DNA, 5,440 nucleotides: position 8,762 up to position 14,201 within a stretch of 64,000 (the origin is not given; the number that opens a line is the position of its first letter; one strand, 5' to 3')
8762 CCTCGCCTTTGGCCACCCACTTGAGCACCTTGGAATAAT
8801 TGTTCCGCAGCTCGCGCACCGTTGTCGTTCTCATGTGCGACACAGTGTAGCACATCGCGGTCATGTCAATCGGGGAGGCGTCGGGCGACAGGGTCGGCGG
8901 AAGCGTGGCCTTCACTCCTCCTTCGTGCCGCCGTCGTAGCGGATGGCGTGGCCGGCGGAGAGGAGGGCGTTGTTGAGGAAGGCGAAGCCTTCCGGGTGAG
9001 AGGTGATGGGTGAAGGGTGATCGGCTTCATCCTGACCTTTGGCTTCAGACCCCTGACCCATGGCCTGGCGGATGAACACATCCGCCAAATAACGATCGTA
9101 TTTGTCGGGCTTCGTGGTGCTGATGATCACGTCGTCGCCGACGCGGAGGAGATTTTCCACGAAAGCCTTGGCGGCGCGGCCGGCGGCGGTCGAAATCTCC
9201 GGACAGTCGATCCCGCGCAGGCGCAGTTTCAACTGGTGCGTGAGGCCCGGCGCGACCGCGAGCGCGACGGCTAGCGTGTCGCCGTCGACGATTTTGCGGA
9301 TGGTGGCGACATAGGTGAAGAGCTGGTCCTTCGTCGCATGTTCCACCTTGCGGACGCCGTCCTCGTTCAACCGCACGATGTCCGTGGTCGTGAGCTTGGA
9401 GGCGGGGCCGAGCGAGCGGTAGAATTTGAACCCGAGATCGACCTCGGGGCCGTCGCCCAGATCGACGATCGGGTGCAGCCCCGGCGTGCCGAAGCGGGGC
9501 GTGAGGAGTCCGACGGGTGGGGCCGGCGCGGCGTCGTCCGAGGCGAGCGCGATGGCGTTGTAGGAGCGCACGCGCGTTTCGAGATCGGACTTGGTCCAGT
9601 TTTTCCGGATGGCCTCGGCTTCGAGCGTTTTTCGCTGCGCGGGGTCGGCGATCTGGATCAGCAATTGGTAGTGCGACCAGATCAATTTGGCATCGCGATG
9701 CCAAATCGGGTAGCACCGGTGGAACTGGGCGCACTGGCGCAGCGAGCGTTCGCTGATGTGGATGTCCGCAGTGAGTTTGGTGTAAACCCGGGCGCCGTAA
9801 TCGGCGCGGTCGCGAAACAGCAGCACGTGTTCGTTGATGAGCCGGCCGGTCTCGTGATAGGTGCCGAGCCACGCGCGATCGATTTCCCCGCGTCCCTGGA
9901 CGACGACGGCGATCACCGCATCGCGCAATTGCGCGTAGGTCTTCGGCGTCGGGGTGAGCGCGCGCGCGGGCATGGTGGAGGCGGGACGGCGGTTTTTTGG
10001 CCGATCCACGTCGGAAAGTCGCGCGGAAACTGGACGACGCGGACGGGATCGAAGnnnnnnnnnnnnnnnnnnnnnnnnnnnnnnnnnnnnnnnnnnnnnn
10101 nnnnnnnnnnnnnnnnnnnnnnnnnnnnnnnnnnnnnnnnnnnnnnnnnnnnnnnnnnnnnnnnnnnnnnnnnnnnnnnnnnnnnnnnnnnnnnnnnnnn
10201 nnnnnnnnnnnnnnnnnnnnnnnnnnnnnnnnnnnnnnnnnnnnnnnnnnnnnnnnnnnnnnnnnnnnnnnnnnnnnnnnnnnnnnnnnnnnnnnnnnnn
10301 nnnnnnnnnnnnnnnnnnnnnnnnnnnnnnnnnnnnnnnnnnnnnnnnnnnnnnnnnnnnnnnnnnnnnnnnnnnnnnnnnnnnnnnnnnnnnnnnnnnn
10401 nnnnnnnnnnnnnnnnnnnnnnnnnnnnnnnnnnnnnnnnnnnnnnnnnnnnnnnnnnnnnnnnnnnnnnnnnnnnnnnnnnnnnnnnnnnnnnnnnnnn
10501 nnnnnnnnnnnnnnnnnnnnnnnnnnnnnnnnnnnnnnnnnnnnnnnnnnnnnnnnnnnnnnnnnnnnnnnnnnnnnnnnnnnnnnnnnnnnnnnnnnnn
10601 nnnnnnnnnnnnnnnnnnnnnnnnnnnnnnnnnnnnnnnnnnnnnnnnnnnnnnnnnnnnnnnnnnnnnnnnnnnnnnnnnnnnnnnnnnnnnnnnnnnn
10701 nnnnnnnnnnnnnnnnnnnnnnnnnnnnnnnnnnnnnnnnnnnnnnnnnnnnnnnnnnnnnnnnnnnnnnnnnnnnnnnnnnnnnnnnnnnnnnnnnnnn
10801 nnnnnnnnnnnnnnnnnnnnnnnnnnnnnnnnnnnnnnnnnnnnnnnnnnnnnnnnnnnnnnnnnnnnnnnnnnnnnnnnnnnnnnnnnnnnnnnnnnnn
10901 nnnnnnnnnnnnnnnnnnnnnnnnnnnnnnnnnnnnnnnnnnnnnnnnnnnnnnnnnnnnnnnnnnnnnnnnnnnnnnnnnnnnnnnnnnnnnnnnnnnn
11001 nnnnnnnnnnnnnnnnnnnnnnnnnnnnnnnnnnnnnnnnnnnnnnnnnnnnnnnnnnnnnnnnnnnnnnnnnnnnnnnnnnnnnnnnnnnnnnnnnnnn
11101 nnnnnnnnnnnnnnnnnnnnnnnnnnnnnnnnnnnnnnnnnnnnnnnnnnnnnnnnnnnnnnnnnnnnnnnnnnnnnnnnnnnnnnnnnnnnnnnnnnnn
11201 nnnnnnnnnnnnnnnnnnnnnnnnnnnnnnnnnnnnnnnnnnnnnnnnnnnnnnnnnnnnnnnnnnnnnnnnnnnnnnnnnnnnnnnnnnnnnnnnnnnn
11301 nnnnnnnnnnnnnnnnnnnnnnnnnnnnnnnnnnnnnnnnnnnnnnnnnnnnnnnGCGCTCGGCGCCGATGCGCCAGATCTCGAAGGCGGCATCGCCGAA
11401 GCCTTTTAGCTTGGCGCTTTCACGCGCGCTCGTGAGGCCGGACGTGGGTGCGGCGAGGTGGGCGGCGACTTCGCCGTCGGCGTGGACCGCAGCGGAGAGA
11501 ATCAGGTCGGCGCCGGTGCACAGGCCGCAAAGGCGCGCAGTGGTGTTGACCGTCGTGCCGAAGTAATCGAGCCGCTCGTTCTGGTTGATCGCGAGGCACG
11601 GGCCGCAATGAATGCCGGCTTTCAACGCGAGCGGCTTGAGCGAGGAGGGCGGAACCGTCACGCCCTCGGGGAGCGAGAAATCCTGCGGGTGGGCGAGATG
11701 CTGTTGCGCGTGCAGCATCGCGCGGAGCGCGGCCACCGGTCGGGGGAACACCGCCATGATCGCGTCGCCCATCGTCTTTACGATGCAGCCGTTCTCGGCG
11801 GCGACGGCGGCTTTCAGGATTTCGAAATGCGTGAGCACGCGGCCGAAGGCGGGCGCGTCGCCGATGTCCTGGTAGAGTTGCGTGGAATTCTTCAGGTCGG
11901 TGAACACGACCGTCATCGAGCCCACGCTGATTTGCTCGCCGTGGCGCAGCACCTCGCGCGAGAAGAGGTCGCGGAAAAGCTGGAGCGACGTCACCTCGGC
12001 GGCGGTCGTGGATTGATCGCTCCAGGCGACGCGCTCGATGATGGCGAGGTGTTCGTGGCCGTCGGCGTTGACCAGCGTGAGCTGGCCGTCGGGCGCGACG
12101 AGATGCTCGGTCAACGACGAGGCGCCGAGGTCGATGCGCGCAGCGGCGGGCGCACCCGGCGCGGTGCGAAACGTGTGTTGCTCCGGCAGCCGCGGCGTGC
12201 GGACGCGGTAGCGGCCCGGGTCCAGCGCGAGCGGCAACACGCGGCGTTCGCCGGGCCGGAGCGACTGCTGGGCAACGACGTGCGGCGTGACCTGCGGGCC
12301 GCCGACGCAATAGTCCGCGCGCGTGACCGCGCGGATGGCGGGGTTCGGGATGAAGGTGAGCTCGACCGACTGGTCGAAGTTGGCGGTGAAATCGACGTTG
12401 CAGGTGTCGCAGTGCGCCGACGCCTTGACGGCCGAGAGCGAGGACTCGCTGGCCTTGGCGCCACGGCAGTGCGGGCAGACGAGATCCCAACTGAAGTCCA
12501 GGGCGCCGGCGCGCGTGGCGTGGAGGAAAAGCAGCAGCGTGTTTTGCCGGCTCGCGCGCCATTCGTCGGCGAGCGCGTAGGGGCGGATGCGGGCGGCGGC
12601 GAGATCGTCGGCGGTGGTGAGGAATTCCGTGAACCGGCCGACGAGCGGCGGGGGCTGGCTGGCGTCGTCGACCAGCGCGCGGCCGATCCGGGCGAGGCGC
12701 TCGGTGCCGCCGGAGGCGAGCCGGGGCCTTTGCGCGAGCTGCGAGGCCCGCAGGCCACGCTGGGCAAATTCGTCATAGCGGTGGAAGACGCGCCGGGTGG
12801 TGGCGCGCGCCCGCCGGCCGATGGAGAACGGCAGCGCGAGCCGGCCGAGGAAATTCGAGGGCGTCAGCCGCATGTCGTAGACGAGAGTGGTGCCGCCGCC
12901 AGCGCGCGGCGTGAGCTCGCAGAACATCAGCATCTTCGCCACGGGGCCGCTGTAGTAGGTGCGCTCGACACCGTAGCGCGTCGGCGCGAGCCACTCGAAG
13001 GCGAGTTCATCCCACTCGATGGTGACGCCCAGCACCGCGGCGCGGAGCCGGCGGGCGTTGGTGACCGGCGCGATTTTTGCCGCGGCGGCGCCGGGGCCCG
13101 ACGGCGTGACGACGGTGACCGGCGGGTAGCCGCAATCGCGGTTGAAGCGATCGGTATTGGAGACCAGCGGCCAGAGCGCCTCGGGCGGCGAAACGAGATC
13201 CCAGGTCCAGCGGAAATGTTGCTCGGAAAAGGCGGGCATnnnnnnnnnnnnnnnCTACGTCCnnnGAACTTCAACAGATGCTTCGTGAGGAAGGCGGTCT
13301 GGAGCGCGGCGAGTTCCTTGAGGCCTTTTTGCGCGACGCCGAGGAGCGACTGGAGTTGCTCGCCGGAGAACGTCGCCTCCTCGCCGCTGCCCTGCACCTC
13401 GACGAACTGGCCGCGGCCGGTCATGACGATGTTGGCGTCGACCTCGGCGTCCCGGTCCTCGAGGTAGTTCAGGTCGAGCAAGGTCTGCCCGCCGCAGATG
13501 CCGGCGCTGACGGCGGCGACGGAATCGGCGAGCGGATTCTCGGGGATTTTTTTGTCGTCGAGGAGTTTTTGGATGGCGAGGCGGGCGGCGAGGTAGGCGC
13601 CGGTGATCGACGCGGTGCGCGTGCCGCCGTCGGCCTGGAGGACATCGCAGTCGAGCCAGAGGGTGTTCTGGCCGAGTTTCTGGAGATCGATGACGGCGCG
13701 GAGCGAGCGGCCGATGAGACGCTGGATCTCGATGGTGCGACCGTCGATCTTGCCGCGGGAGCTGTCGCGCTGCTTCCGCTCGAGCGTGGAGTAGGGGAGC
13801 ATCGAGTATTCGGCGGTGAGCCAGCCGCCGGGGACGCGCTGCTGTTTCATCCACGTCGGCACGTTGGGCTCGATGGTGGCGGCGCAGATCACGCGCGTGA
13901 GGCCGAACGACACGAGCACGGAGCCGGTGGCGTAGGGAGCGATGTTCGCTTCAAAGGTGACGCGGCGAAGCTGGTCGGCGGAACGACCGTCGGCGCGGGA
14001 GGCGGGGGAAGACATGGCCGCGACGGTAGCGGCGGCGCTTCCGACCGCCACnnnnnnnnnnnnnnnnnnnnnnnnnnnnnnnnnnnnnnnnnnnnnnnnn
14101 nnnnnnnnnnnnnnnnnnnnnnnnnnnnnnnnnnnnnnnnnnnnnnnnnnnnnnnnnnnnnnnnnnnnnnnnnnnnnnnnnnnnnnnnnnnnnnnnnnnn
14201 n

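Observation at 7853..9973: VapBC module bracketed by a ~300-bp duplication of the 3' end of a DUF1016_N-thermonuclease fusion gene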

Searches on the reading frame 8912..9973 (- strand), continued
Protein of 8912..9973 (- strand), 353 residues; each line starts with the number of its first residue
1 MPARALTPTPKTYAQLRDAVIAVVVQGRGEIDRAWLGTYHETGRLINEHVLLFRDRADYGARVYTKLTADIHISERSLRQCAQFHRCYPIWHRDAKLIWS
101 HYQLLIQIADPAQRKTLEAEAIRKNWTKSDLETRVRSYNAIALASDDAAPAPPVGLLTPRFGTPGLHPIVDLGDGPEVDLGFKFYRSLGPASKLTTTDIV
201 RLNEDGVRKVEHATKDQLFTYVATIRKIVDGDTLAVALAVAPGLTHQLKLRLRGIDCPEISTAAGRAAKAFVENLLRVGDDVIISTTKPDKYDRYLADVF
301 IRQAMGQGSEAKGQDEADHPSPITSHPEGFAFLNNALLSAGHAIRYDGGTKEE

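Call 81: search_protein_families(library=padloc, proteins=[L004:7276-9198:+, L004:9418-9924:+, L006:6687-7697:-, L006:7697-8908:-, L007:7664-8497:-, L008:7090-10236:-, L009:7186-10158:+, L010:3814-5898:+, L011:7137-8510:-, L083:4508-5293:-], max_evalue=0.0001)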
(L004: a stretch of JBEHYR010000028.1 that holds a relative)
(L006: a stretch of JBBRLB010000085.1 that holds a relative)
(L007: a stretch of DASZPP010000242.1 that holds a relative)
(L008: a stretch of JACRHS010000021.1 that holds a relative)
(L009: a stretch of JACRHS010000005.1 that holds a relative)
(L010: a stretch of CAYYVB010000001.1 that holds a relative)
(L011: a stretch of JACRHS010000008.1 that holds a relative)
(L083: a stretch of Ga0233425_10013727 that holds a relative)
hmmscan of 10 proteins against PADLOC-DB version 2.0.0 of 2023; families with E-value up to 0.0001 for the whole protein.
L004:7276-9198:+ (641 aa): 35 families (the best 25 are shown)
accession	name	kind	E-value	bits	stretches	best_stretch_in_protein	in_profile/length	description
PDLC02980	AriA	-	4.1e-16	57.8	1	27-402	2-302/304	-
PDLC02979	AriA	-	2.5e-13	48.6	1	1-400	1-370/373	-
PDLC00099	GajA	-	7.2e-11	39.7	0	344-400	284-341/626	AAA ATPase domain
PDLC00091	GajA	-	8.7e-11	39.3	1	3-52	3-52/627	AAA ATPase domain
PDLC00102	GajA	-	1.2e-10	38.4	0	4-47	4-46/532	AAA ATPase domain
PDLC00096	GajA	-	3.1e-10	37.4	0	1-50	1-51/630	AAA ATPase domain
PDLC00075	GajA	-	4.3e-10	36.7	1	331-400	243-307/536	AAA ATPase domain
PDLC04178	HEC-01A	-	5.2e-10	36.9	0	338-405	266-333/399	-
PDLC04135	mad3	-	7.1e-10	37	1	3-401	2-325/374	mads_3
PDLC00069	GajA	-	1.1e-09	35.3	1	5-51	5-50/687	AAA ATPase domain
PDLC00092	GajA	-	1.2e-09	35.3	0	2-49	2-48/604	AAA ATPase domain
PDLC02335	AbiLi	-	2.2e-09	34.8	1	3-403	50-241/326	AbiLi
PDLC00072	GajA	-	3.1e-09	33.8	0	2-54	2-53/709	AAA ATPase domain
PDLC00080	GajA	-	5.2e-09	33.4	0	344-400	276-334/622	AAA ATPase domain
PDLC00098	GajA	-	6e-09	33.2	0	356-400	284-329/534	AAA ATPase domain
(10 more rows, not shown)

L004:9418-9924:+ (169 aa): 0 families

L006:6687-7697:- (337 aa): 1 family
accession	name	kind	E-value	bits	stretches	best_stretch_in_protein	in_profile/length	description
PDLC04559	PDC-M28B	-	1.4e-06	25.7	1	3-43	128-168/438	-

L006:7697-8908:- (404 aa): 3 families
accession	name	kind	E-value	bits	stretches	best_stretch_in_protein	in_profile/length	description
PDLC02402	Aga_SIR2-PNTD1-PNTD2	-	4.3e-11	39.7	1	141-392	296-551/876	Class I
PDLC02394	pAgo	-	2e-07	27.1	1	9-394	24-428/1121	-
PDLC02418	Aga_SIR2-Kinase-PNTD1-PNTD2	-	1.8e-06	24.5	1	138-392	153-429/756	Class I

L007:7664-8497:- (278 aa): 0 families

L008:7090-10236:- (1049 aa): 31 families (the best 25 are shown)
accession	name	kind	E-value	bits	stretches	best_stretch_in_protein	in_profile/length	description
PDLC00188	HamB1|HamB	-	0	1192.7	1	1-1040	1-1035/1037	DEAD-box helicase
PDLC00178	HamB1|HamB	-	4.9e-164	545.4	1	5-824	5-814/830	DEAD-box helicase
PDLC00175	HamB1|HamB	-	7.7e-124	412.2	1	92-1034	86-993/1000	DEAD-box helicase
PDLC00183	HamB1|HamB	-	3.2e-123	409.9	1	1-497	2-500/509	DEAD-box helicase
PDLC00189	HamB1|HamB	-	1.8e-94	314.6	1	1-322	1-322/322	DEAD-box helicase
PDLC00194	HamB1|HamB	-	8.3e-92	306.6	2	95-662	90-654/995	DEAD-box helicase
PDLC00192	HamB1|HamB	-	1.7e-77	259.1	1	235-1020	260-998/1104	DEAD-box helicase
PDLC00174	HamB1|HamB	-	3.3e-65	218.6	1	243-1032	302-1059/1163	DEAD-box helicase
PDLC00186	HamB1|HamB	-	2.2e-43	146.4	2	546-662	419-536/864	DEAD-box helicase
PDLC04531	PDC-M23B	-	2.6e-43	146.3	1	251-657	303-710/1060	-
PDLC00200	HamB2|HamB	-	5.7e-41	138.4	2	547-664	419-537/865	DEAD-box helicase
PDLC00187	HamB1|HamB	-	8.3e-41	138.2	2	545-664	404-524/851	DEAD-box helicase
PDLC03960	SngC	-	3.8e-38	129.7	1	230-652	21-366/720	-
PDLC00190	HamB1|HamB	-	4e-35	119.5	2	547-659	404-516/866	DEAD-box helicase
PDLC00176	HamB1|HamB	-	2e-31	106.9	2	550-659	403-512/845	DEAD-box helicase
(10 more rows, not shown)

L009:7186-10158:+ (991 aa): 38 families (the best 25 are shown)
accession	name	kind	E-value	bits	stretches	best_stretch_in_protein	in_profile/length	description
PDLC03780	RT_UG5-nitrilase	-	1.5e-254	845.6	1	8-990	21-899/907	DRT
PDLC02995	RT_UG5-nitrilase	-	4.2e-46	155.4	2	711-969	679-937/958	-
PDLC03804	RTasNitrilase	-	1.9e-42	143.7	1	738-982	160-396/397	DRT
PDLC03781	RT_UG5_small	-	1.7e-30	104.1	1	12-329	7-323/631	DRT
PDLC03745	Drt1a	-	1.7e-25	87.1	2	146-362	146-355/1176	DRT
PDLC03768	Drt3a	-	2.4e-15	54.9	1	200-328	134-238/411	DRT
PDLC03754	RT_UG17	-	1e-14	52.3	1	196-340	123-254/429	DRT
PDLC03775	RT_UG36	-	1.8e-14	51.5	1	168-332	114-256/557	DRT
PDLC03756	RT_UG19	-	1.3e-12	45.6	1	205-308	151-243/562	DRT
PDLC02175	Drt3a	-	1.4e-12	45.6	1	200-341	108-233/417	-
PDLC03773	RT_UG34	-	6.3e-11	39.9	1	174-308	132-255/512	DRT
PDLC02174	Drt3a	-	1e-10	39.5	1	205-363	114-253/403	-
PDLC03763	RT_UG25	-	2.6e-09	33.9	1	103-329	328-524/870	DRT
PDLC01607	RT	-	6.9e-09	34.1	1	202-311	43-121/161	"CAS-I,CAS-II,CAS-III,CAS-IV,CAS-V,CAS-VI; acquisition_associated"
PDLC02939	RT_II-A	-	1.4e-08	32.6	1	205-315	96-194/304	-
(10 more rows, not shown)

L010:3814-5898:+ (695 aa): 41 families (the best 25 are shown)
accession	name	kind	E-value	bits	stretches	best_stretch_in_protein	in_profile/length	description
PDLC03318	MTase_II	-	2.4e-47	159.7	1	175-608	187-630/723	Type II methyltransferase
PDLC03018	MTase_I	-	5.3e-45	152.1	2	179-415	159-369/749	Type I methyltransferase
PDLC03021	MTase_I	-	3.5e-43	146.2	1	197-653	10-416/491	Type I methyltransferase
PDLC03030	MTase_I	-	3.2e-35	119.7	1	192-603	191-582/670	Type I methyltransferase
PDLC03034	MTase_I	-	8.7e-35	118.1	1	287-610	270-591/672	Type I methyltransferase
PDLC04134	mad2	-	1.7e-33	114.2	1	181-622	132-464/492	mads_2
PDLC03026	MTase_I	-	4.2e-31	106.6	1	203-607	18-360/487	Type I methyltransferase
PDLC03317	MTase_II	-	4.6e-30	102.6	1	174-605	148-533/831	Type II methyltransferase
PDLC03218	MTase_II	-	2.1e-29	100.5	1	198-627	133-509/532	Type II methyltransferase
PDLC03025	MTase_I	-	2.2e-22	77.5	1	201-610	13-375/569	Type I methyltransferase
PDLC03024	MTase_I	-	4e-21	73.1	2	526-622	486-595/628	Type I methyltransferase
PDLC03023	MTase_I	-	2.7e-20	70.3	2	309-454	290-441/716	Type I methyltransferase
PDLC03348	MTase_II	-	1.1e-18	65.1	1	319-604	197-454/727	Type II methyltransferase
PDLC03624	REase_MTase_IIG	-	2.7e-17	60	1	302-611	377-656/1271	Type IIG restriction enzyme-methyltransferase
PDLC03029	MTase_I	-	4.4e-16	56.5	1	302-611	131-412/661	Type I methyltransferase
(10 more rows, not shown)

L011:7137-8510:- (458 aa): 0 families

L083:4508-5293:- (262 aa): 16 families
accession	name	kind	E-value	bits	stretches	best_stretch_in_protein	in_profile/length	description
PDLC04141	capP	-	5e-54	181.3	1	15-260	11-241/242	capP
PDLC03948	RmrA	-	1.1e-13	48.8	1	50-164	183-290/397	-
PDLC03944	RmrA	-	2.7e-13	47.7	1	62-164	187-284/384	-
PDLC03952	RmrA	-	1.1e-11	42.2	1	61-162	207-301/395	-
PDLC03954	RmrA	-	1.7e-11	41.7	1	62-164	196-291/380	-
PDLC03947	RmrA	-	4.2e-11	40.3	1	69-164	203-291/383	-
PDLC03949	RmrA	-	9.9e-11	39.1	1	57-164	173-266/363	-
PDLC03945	RmrA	-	1.3e-09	35.8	1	48-164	182-294/394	-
PDLC03951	RmrA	-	1.9e-08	31.7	1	68-164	199-286/400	-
PDLC03953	RmrA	-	1.5e-07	29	1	72-159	206-279/373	-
PDLC03943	RmrA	-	5.9e-07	26.9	1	68-152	186-261/370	-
PDLC03956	RmrA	-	6e-07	26.9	1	60-164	192-287/399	-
PDLC03955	RmrA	-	6.1e-07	27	1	62-159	202-286/371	-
PDLC03946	RmrA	-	4.2e-06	23.7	1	64-164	181-268/357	-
PDLC04776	PDC-M69B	-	8.1e-06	23.7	1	64-136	72-142/272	-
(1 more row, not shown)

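Call 82: search_protein_families(library=padloc, alignment_id=A5, max_evalue=1e-15)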
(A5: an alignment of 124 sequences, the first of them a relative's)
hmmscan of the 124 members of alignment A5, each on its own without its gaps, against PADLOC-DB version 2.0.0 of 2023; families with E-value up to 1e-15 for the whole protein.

A. member 1, L003:7041-7364:+ (108 aa): 0 families

B. families by the number of members that match (of 124 scanned): 181 families (the first 25 are shown)
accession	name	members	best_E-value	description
PDLC03021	MTase_I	2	2.4e-79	Type I methyltransferase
PDLC03318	MTase_II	2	2.4e-47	Type II methyltransferase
PDLC03026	MTase_I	2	1.9e-46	Type I methyltransferase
PDLC03018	MTase_I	2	5.3e-45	Type I methyltransferase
PDLC03025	MTase_I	2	6.5e-41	Type I methyltransferase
PDLC03034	MTase_I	2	8.7e-35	Type I methyltransferase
PDLC04134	mad2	2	1.7e-33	mads_2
PDLC03317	MTase_II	2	4.6e-30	Type II methyltransferase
PDLC03218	MTase_II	2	2.1e-29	Type II methyltransferase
PDLC00188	HamB1|HamB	1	0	DEAD-box helicase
PDLC03780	RT_UG5-nitrilase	1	1.5e-254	DRT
PDLC01765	Cas3c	1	1.3e-218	-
PDLC03644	MTase_III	1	4.4e-201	Type III methyltransferase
PDLC01766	Cas3c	1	2.9e-196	-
PDLC03650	REase_III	1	2.8e-191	Type III restriction enzyme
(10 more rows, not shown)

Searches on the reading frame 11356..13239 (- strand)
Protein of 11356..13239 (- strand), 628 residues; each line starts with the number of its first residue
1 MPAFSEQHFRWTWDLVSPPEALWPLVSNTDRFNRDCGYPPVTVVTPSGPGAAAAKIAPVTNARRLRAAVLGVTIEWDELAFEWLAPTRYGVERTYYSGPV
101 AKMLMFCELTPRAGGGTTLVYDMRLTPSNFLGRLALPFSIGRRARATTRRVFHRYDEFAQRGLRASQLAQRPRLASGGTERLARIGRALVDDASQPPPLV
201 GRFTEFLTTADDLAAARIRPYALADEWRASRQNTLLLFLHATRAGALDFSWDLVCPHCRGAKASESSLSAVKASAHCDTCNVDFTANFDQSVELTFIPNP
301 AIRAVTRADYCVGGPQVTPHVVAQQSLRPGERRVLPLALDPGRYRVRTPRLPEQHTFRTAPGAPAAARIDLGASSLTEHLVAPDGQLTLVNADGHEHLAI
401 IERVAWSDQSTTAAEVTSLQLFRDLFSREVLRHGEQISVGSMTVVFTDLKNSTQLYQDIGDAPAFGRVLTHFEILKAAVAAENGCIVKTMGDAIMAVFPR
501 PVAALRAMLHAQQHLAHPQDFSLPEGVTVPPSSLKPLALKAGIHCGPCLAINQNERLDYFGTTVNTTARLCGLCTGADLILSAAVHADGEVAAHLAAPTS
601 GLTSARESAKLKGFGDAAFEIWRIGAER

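Call 27: search_protein_families(library=pfam, proteins=[window:11356-13239:-], max_evalue=0.001)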
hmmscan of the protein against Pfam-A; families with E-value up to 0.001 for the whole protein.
window:11356-13239:- (628 aa): 3 families
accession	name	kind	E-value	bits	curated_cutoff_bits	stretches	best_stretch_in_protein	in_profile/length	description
PF19363.4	DUF5939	-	3.9e-17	62.8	22.5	1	198-306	18-127/281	Family of unknown function (DUF5939)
PF00211.25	Guanylate_cyc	-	2.5e-12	47.2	21.9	1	439-586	6-152/183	Adenylate and Guanylate cyclase catalytic domain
PF10604.15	Polyketide_cyc2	-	1.3e-06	29.2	27.4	1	18-134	13-117/142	Polyketide cyclase / dehydrase and lipid transport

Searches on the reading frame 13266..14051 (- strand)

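Call 78: search_protein_families(library=pfam, proteins=[window:13266-14051:-], max_evalue=0.00001)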
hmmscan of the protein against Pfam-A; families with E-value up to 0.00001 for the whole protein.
window:13266-14051:- (262 aa): 2 families
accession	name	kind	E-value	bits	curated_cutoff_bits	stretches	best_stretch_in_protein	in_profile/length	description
PF01138.27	RNase_PH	-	1.6e-28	100.1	25.5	1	27-155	1-123/130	3' exoribonuclease family, domain 1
PF03725.20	RNase_PH_C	-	5.8e-12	45.8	20.8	1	177-243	2-67/67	3' exoribonuclease family, domain 2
